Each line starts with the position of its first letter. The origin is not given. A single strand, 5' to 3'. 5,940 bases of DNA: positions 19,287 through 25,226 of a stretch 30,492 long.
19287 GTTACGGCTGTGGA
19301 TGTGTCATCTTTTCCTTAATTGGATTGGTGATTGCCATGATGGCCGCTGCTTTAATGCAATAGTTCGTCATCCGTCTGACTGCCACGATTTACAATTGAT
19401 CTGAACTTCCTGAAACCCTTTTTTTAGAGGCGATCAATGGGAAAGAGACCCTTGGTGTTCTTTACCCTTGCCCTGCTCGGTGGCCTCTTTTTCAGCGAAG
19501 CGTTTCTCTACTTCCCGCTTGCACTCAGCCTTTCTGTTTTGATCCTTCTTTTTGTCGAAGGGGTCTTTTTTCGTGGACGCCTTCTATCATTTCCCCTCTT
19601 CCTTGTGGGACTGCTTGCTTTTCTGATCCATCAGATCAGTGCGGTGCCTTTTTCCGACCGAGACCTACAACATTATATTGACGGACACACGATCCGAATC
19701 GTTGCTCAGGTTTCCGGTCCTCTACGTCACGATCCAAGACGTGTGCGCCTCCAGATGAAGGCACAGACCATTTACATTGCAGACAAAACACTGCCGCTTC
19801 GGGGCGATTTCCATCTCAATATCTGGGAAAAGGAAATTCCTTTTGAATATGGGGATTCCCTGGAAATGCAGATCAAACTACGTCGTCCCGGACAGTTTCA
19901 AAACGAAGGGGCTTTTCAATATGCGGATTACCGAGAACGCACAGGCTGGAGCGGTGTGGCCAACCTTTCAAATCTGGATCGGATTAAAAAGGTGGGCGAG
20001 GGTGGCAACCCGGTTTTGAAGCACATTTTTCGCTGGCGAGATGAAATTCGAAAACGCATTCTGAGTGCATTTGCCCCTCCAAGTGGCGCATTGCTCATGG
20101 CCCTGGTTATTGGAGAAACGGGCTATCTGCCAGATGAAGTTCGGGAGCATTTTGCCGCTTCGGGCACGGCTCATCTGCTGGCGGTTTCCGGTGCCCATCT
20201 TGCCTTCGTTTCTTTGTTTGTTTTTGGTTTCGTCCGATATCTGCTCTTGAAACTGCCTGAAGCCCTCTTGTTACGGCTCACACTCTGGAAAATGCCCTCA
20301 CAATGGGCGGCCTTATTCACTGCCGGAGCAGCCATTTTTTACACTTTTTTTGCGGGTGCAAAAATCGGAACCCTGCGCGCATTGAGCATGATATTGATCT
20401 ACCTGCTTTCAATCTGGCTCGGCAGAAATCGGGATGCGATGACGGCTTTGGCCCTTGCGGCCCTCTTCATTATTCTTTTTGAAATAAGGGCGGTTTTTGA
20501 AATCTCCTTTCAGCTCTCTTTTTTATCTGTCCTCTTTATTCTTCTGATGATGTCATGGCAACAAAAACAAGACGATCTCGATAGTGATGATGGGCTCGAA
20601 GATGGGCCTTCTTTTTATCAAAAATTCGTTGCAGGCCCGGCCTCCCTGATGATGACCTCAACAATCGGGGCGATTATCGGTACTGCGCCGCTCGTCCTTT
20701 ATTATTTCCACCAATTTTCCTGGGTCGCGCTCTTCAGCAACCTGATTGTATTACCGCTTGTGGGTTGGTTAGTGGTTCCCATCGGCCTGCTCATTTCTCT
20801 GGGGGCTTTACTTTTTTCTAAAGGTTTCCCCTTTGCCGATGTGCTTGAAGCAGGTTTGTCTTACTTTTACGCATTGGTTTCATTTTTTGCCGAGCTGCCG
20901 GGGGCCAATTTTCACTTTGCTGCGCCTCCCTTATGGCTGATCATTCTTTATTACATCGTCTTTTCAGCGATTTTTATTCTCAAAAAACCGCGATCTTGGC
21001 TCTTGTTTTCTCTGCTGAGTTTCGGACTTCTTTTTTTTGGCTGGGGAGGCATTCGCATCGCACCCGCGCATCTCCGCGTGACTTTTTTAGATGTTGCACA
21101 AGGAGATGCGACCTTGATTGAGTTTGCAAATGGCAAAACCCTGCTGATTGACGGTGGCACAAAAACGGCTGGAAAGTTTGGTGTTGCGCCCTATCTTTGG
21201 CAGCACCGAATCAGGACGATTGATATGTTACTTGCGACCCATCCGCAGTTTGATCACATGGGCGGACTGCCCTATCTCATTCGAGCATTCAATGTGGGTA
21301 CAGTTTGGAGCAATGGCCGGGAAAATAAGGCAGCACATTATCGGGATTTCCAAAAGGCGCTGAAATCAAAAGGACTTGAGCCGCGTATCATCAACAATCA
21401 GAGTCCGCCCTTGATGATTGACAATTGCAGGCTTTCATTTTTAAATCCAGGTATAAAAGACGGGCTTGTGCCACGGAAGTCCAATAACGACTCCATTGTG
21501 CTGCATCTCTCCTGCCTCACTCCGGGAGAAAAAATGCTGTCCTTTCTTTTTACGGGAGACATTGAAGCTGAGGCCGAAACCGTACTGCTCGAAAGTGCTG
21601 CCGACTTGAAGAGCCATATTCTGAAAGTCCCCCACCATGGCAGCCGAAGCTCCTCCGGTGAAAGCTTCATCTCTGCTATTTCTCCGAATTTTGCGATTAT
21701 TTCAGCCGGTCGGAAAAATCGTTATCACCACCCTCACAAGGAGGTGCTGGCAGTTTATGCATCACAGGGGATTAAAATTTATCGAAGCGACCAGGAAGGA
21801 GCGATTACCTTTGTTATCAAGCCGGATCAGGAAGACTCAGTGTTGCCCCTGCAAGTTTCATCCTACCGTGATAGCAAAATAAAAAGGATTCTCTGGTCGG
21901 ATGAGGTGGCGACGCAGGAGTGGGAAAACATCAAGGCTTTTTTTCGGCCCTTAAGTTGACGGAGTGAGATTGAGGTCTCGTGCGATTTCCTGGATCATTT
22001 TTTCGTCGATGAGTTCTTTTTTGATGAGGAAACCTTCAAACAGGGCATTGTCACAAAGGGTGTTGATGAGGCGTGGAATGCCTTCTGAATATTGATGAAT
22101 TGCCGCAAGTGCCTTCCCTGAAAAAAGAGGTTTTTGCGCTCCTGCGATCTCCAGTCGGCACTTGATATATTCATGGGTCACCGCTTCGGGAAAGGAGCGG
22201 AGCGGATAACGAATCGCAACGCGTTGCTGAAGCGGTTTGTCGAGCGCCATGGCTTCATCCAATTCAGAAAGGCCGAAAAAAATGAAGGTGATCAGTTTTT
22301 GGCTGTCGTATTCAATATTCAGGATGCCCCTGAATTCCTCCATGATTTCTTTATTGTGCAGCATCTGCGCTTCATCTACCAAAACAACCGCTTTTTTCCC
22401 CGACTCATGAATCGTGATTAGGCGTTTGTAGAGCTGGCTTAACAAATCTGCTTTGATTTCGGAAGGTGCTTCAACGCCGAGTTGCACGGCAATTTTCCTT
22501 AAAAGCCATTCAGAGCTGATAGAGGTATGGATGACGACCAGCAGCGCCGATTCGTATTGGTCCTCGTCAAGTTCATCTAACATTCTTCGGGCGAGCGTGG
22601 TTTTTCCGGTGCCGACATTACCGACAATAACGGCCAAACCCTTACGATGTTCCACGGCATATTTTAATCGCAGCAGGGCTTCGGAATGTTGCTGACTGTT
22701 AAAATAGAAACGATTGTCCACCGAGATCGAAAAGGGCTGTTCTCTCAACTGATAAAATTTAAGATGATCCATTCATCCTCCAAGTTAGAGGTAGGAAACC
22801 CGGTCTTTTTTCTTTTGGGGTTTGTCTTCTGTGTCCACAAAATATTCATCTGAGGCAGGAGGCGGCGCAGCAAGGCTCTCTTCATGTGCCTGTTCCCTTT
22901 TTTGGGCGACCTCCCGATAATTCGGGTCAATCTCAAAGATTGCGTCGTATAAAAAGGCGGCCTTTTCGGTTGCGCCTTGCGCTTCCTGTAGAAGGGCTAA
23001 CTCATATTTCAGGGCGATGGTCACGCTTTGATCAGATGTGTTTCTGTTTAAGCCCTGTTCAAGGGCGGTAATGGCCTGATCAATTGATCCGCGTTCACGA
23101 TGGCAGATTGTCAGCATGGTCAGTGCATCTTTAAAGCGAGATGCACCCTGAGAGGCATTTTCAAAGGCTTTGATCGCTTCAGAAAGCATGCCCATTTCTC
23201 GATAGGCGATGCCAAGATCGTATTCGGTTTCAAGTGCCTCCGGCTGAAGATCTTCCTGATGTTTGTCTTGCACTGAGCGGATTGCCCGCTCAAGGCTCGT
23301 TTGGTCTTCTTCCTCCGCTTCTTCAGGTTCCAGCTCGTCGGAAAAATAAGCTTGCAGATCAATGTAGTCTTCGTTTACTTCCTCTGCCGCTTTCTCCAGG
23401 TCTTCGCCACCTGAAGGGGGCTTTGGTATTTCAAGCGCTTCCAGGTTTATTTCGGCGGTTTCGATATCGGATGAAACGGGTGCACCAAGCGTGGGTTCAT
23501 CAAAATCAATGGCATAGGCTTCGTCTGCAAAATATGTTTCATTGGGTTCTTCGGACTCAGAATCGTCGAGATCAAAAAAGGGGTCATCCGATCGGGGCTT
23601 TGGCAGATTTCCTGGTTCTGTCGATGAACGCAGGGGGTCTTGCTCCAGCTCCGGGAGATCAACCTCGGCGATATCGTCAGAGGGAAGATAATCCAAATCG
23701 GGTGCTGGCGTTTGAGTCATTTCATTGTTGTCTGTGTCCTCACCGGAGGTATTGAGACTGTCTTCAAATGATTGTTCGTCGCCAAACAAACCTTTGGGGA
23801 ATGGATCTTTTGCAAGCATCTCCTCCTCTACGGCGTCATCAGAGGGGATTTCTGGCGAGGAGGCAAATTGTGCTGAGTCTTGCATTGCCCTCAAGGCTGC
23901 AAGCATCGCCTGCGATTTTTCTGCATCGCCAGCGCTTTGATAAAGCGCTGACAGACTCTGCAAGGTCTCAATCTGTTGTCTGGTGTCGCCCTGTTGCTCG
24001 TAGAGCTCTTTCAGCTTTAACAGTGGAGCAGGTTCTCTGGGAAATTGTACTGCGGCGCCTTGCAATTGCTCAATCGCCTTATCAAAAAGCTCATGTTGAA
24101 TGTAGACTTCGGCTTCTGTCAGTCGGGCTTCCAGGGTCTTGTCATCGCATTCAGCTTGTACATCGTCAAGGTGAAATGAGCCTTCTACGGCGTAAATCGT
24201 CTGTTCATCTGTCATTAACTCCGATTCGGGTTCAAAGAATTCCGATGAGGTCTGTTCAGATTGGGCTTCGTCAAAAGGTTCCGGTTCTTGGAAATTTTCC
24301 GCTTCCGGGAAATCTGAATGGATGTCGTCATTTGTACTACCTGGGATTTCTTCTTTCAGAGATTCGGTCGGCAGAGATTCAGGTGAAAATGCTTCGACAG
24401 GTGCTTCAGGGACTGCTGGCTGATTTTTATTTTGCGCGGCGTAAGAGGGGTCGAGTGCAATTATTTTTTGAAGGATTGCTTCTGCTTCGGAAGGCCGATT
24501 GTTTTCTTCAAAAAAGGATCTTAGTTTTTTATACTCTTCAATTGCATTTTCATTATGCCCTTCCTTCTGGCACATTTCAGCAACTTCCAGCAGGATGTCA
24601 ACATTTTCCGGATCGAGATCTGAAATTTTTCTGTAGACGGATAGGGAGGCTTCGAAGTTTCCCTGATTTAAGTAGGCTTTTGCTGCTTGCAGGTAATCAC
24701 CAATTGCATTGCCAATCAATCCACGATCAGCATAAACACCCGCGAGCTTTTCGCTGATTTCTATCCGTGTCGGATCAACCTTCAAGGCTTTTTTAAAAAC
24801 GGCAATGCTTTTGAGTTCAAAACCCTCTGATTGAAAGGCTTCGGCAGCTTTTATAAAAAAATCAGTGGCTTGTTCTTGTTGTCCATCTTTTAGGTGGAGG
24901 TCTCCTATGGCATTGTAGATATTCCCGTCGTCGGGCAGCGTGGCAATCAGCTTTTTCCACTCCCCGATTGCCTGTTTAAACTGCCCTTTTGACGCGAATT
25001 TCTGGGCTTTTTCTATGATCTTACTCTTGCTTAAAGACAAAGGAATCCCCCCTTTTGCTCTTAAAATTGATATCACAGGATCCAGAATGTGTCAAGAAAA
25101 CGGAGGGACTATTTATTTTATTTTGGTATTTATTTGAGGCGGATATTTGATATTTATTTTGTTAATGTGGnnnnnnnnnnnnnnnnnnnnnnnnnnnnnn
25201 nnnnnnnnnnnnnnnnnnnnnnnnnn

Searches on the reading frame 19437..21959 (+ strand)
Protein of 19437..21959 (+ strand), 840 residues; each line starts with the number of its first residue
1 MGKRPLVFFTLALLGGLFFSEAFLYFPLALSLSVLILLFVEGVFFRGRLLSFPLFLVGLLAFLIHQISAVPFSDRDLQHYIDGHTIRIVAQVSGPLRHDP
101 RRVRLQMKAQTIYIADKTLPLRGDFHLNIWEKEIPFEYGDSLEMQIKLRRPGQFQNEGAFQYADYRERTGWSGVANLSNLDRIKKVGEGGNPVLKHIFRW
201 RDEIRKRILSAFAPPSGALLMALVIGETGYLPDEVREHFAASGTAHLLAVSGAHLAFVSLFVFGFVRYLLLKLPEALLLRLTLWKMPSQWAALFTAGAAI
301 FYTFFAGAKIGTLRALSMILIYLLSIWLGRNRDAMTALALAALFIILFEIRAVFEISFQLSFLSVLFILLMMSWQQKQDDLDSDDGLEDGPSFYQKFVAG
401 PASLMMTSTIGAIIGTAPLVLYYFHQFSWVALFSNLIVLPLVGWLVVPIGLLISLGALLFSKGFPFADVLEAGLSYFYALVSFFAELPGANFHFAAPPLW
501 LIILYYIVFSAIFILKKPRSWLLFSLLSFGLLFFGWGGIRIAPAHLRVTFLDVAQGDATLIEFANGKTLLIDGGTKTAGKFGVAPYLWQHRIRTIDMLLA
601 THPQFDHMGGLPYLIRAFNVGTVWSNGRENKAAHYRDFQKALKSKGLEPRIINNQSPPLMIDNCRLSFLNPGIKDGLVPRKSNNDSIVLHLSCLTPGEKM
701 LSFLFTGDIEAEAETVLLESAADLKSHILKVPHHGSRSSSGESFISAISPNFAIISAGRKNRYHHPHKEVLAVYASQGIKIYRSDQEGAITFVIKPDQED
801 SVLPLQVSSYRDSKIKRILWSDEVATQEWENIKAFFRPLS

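Call 14: search_protein_families(library=pfam, proteins=[window:19437-21959:+], max_evalue=0.001)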
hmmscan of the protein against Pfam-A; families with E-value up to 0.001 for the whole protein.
window:19437-21959:+ (840 aa): 4 families
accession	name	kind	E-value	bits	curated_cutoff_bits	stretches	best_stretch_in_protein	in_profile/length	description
PF03772.21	Competence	-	1.1e-61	209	23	1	223-517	1-268/270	Competence protein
PF13567.11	DUF4131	-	9.8e-19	68.1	31.6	1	25-171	4-153/165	Domain of unknown function (DUF4131)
PF00753.33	Lactamase_B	-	8.1e-17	62.2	22.7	1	553-758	3-195/196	Metallo-beta-lactamase superfamily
PF16661.11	Lactamase_B_6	-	0.00053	19.8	27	0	560-619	1-60/193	Metallo-beta-lactamase superfamily domain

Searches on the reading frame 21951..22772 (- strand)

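Call 14: search_protein_families(library=pfam, proteins=[window:21951-22772:-], max_evalue=0.001)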
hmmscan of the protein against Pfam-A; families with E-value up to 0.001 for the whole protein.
window:21951-22772:- (273 aa): 18 families
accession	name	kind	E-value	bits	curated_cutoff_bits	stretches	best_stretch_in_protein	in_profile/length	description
PF13401.12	AAA_22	-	2.3e-23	83.4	27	1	42-174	3-129/130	AAA domain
PF13191.12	AAA_16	-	9.8e-07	29.8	32.6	1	30-136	9-142/167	AAA ATPase domain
PF07728.20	AAA_5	-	1.5e-06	28.7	22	1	48-152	3-91/139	AAA domain (dynein-related subfamily)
PF09848.15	SLFN-g3_helicase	-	2.4e-06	27.5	24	1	46-145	3-99/354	Schlafen group 3, DNA/RNA helicase domain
PF01637.24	ATPase_2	-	4.8e-06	27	33.2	1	38-161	14-149/225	ATPase domain predominantly from Archaea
PF00931.28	NB-ARC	-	7.2e-06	25.9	23.5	1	46-133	20-107/248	NB-ARC domain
PF13604.12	AAA_30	-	7.9e-06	26.2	27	1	37-143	11-105/191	AAA domain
PF04851.21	ResIII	-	1.5e-05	25.4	22.5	1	30-84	9-63/164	Type III restriction enzyme, res subunit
PF05621.17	TniB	-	6.1e-05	23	22.4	1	37-185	28-179/189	Bacterial TniB protein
PF00448.28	SRP54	-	0.00013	22.1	22.7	1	47-161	4-119/196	SRP54-type protein, GTPase domain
PF12775.13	AAA_7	-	0.00016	21.7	25.8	1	41-78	31-67/181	P-loop containing dynein motor region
PF25201.1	nSTAND6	-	0.0002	21.9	27.7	1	46-142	20-117/148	Novel STAND NTPase 6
PF00004.35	AAA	-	0.00031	21.6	21.2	1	48-188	2-126/131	ATPase family associated with various cellular activities (AAA)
PF24883.2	NPHP3_N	-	0.00033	21.3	24.8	1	43-118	21-98/164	Nephrocystin 3, N-terminal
PF13173.12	AAA_14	-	0.00044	20.7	27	0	46-186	4-116/129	AAA domain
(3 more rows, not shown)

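Call 91: search_protein_families(library=padloc, proteins=[window:21951-22772:-], max_evalue=0.001)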
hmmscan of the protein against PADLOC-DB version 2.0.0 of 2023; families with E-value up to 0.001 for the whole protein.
window:21951-22772:- (273 aa): 10 families
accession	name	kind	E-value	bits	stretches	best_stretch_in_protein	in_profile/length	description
PDLC00914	TRIP13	-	2.6e-06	25.1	1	27-94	54-121/302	TRIP13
PDLC05079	PDC-S73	-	1.6e-05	21.9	1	16-86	168-230/752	-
PDLC02372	Nhi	-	4.4e-05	20.3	1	22-160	181-300/470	-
PDLC04140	mad8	-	5.9e-05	20.7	0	44-70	27-53/314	mads_8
PDLC02350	AbiO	-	0.0001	19.3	1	20-145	175-276/468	AbiO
PDLC04476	PDC-M16A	-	0.00011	18.7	1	29-79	9-60/691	-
PDLC04475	PDC-M16A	-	0.00016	18.3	0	26-77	13-64/721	-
PDLC01148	RecD_like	-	0.00043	16.7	1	44-138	329-415/719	RecD/Tra ATPase fused to N-terminal HHH domain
PDLC04474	PDC-M16A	-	0.00062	16.3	1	27-143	218-339/917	-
PDLC04789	PDC-S01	-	0.00064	16.8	0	115-201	64-143/375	-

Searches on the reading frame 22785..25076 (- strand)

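Call 14: search_protein_families(library=pfam, proteins=[window:22785-25076:-], max_evalue=0.001)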
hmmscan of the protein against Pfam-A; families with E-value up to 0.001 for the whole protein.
window:22785-25076:- (763 aa): 18 families
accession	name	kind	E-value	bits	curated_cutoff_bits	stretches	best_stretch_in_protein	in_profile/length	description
PF13428.12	TPR_14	-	1.1e-24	84.8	23.5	0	128-167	4-43/44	Tetratricopeptide repeat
PF14559.12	TPR_19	-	9.9e-23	80.7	25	1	627-682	3-58/68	Tetratricopeptide repeat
PF13432.12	TPR_16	-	4e-19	69.1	32.7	1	129-185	1-57/65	Tetratricopeptide repeat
PF07719.23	TPR_2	-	5.3e-19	67.1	27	0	129-158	5-34/34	Tetratricopeptide repeat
PF13414.12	TPR_11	-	1.2e-16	60.6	26.8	1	26-65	3-42/42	TPR repeat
PF13181.12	TPR_8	-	2.8e-14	52.4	25.7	0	128-158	4-34/34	Tetratricopeptide repeat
PF00515.34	TPR_1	-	4.1e-14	52.1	27.8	0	618-641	4-27/34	Tetratricopeptide repeat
PF13424.12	TPR_12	-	7.5e-12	45.7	30.1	1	615-678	3-74/77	Tetratricopeptide repeat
PF13176.12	TPR_7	-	8.7e-09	35.2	27.9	0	131-158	5-34/36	Tetratricopeptide repeat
PF24575.1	TPR_Slam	-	1.4e-08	35.5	35.2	0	128-179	51-101/104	Surface lipoprotein assembly modifier, N-terminal TPR repeats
PF13174.12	TPR_6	-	4.4e-08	33.7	26.3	0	619-639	4-24/33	Tetratricopeptide repeat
PF13371.12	TPR_9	-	2.7e-07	30.9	35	0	324-392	4-72/73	Tetratricopeptide repeat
PF13431.12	TPR_17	-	1.6e-06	28.4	24.4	0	41-70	3-32/34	Tetratricopeptide repeat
PF12895.13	ANAPC3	-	2.4e-06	28.2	27.2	0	628-690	2-64/82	Anaphase-promoting complex, cyclosome, subunit 3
PF20225.4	DUF6584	-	3e-06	27.8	27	0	21-105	7-88/171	Family of unknown function (DUF6584)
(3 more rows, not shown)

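Call 91: search_protein_families(library=padloc, proteins=[window:22785-25076:-], max_evalue=0.001)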
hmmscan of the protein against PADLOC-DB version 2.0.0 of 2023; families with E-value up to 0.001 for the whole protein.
window:22785-25076:- (763 aa): 0 families
